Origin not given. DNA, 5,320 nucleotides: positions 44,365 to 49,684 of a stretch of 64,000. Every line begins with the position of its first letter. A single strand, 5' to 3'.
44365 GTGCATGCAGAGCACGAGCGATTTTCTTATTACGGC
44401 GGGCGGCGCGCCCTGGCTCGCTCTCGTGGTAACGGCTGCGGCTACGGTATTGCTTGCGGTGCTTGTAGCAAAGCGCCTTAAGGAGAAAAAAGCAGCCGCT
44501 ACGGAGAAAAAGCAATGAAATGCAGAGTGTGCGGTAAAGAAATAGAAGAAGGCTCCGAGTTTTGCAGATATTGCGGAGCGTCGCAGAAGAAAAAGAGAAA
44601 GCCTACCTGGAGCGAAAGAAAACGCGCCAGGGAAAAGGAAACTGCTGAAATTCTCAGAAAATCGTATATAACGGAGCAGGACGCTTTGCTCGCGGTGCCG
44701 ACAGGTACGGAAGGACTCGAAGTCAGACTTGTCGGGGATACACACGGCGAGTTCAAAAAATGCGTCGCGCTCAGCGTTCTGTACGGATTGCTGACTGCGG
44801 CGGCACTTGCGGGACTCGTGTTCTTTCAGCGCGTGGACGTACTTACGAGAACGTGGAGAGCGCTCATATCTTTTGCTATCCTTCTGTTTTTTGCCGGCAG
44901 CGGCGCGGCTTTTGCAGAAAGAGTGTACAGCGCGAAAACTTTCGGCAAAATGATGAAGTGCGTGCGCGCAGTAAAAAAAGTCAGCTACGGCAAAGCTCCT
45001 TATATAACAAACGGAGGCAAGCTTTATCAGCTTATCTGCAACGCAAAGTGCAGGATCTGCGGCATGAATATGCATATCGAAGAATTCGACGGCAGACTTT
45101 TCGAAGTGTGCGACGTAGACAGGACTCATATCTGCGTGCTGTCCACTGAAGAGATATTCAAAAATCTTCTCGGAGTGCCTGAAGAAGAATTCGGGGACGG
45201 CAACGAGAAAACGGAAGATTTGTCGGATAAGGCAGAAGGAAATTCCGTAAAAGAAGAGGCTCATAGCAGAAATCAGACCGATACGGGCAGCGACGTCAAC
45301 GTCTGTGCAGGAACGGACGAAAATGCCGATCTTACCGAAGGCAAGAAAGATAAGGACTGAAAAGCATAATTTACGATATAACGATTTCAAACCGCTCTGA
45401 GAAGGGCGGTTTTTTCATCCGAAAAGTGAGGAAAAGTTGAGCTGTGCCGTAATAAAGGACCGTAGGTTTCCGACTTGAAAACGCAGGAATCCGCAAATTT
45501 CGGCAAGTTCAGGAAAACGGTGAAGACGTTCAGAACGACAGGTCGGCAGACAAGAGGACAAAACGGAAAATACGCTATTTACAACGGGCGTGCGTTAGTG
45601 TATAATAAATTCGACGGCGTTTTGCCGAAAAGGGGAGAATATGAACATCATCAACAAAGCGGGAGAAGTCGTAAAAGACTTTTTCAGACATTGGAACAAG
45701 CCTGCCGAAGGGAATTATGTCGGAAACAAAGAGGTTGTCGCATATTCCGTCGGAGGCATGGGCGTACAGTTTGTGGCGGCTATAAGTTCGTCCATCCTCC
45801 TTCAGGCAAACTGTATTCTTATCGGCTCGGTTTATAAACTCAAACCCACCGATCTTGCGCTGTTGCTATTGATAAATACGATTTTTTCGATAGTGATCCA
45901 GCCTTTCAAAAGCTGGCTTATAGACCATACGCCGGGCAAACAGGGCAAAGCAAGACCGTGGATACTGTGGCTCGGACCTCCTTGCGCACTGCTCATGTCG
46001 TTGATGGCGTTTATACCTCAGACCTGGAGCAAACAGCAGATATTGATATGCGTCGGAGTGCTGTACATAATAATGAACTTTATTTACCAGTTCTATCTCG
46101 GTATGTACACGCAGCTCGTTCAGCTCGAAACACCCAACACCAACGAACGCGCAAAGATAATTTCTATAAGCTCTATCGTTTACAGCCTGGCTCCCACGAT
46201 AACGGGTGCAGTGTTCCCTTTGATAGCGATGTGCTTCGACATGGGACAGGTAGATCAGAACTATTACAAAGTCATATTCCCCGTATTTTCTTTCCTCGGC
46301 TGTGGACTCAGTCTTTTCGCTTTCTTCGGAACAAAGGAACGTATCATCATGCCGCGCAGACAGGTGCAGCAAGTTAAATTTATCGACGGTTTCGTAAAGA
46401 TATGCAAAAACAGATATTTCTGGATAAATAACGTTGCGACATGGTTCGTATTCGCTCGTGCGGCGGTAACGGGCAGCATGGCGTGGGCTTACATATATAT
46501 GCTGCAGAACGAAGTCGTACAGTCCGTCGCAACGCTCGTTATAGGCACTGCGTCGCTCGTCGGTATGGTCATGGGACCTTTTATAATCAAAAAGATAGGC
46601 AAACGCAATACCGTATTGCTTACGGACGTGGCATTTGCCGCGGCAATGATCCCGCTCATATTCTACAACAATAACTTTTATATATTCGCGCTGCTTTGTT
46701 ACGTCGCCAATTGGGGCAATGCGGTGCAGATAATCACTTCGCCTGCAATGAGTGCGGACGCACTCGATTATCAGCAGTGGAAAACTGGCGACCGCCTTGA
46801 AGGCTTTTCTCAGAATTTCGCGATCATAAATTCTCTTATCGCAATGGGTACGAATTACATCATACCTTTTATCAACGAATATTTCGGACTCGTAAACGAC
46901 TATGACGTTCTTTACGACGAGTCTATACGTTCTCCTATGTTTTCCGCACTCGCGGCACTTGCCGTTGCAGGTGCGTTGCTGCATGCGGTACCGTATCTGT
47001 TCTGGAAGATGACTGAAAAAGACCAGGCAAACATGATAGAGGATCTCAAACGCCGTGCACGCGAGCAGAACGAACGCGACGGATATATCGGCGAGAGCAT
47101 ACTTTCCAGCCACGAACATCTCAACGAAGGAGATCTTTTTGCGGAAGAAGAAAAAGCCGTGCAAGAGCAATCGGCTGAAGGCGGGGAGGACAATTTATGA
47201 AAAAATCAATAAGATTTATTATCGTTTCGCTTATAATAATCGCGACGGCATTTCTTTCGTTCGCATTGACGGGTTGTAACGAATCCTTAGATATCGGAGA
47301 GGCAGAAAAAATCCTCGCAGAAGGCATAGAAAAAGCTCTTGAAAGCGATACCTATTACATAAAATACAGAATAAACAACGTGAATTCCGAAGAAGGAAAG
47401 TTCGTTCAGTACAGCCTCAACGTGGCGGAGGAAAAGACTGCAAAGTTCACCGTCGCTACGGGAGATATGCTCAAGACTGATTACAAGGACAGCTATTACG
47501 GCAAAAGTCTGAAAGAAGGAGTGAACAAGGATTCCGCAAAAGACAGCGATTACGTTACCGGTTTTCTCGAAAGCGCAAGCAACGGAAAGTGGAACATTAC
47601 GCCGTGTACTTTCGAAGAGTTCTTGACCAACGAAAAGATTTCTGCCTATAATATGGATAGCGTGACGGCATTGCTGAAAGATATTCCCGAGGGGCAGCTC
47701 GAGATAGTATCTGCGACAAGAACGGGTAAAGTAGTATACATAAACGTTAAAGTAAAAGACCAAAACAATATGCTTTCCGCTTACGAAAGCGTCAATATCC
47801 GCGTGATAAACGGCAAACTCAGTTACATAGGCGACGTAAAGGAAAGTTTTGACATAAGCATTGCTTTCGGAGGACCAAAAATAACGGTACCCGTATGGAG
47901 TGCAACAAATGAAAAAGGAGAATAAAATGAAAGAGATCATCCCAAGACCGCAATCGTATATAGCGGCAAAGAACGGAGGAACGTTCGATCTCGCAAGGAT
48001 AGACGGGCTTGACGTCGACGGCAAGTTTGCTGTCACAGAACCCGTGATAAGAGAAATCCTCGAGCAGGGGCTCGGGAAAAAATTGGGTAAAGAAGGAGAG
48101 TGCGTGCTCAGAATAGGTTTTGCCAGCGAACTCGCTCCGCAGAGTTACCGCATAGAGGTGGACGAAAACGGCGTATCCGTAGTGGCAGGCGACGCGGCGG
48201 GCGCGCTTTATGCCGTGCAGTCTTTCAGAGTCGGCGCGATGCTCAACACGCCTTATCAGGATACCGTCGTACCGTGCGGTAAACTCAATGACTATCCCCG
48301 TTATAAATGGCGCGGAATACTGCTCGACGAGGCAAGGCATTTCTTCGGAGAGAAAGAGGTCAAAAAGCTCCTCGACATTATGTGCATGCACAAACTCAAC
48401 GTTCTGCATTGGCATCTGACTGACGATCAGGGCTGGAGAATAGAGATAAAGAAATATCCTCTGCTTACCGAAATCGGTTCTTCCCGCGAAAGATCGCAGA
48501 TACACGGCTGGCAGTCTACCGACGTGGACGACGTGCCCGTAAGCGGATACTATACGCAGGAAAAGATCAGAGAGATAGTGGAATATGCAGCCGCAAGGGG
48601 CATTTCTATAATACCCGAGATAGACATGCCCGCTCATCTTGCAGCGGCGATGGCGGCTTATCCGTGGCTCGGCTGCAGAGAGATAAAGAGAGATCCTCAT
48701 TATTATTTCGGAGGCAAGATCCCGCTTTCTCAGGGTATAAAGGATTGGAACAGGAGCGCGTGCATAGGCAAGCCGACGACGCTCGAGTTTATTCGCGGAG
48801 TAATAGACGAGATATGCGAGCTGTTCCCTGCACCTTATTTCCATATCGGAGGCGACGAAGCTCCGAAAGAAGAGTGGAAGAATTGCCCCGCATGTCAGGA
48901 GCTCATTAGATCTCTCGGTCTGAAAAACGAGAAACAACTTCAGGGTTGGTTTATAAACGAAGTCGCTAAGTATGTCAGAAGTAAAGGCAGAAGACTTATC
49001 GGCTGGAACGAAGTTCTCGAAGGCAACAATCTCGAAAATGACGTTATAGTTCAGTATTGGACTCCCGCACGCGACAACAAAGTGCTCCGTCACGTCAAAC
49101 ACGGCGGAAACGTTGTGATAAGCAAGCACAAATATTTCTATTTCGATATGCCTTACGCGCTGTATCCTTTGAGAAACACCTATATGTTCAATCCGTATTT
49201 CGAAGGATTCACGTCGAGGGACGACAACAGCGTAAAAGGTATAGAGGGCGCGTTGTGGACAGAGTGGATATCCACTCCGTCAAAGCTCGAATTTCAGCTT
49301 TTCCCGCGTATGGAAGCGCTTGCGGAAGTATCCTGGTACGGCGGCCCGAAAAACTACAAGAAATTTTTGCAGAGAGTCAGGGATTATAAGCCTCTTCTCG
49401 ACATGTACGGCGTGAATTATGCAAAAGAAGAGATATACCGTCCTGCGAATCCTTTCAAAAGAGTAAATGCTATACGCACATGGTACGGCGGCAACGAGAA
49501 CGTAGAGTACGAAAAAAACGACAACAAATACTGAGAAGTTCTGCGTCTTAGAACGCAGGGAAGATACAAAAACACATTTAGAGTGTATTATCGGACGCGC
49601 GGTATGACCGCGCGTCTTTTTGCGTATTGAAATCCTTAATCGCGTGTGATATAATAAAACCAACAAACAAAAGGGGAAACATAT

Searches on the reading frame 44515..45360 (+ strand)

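Call 24: search_protein_families(library=pfam, proteins=[window:44515-45360:+], max_evalue=0.00001)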
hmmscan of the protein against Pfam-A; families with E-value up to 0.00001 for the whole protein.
window:44515-45360:+ (281 aa): 1 family
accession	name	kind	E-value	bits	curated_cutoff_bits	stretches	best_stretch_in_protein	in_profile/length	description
PF13240.11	Zn_Ribbon_1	-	6.5e-07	29.4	25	1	2-23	1-22/23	zinc-ribbon domain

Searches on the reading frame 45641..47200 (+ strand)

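Call 24: search_protein_families(library=pfam, proteins=[window:45641-47200:+], max_evalue=0.00001)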
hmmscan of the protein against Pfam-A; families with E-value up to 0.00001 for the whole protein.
window:45641-47200:+ (519 aa): 2 families
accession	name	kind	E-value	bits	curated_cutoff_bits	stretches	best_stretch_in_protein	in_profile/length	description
PF13347.12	MFS_2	-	2e-38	132.5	27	1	35-458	2-426/427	MFS/sugar transport protein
PF07690.21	MFS_1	-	7.3e-13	48.6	33.4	1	42-372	4-317/347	Major Facilitator Superfamily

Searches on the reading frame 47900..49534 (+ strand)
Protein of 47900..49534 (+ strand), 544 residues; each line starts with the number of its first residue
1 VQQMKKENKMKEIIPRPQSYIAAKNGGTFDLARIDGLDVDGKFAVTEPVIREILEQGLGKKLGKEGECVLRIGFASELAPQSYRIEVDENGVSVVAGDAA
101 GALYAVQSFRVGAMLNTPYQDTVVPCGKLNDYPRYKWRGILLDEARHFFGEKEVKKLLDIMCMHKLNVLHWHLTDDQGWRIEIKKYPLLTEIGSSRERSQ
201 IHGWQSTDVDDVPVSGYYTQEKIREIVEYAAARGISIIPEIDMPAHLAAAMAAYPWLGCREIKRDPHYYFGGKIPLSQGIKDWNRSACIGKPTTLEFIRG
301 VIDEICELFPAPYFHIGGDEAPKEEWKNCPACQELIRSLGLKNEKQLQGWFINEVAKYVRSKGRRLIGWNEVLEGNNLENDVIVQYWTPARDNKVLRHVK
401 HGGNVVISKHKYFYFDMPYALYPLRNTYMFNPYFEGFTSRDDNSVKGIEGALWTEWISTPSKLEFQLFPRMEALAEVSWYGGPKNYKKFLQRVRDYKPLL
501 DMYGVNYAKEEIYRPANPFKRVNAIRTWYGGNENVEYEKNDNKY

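Call 24: search_protein_families(library=pfam, proteins=[window:47900-49534:+], max_evalue=0.00001)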
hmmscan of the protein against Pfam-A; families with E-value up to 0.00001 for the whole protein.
window:47900-49534:+ (544 aa): 2 families
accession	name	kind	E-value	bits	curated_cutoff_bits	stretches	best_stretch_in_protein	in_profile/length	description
PF00728.28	Glyco_hydro_20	-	3.3e-110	369.1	22.3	1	135-480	1-346/348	Glycosyl hydrolase family 20, catalytic domain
PF02838.20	Glyco_hydro_20b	-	5.4e-09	37.3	26.1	1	12-132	3-124/124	Glycosyl hydrolase family 20, domain 2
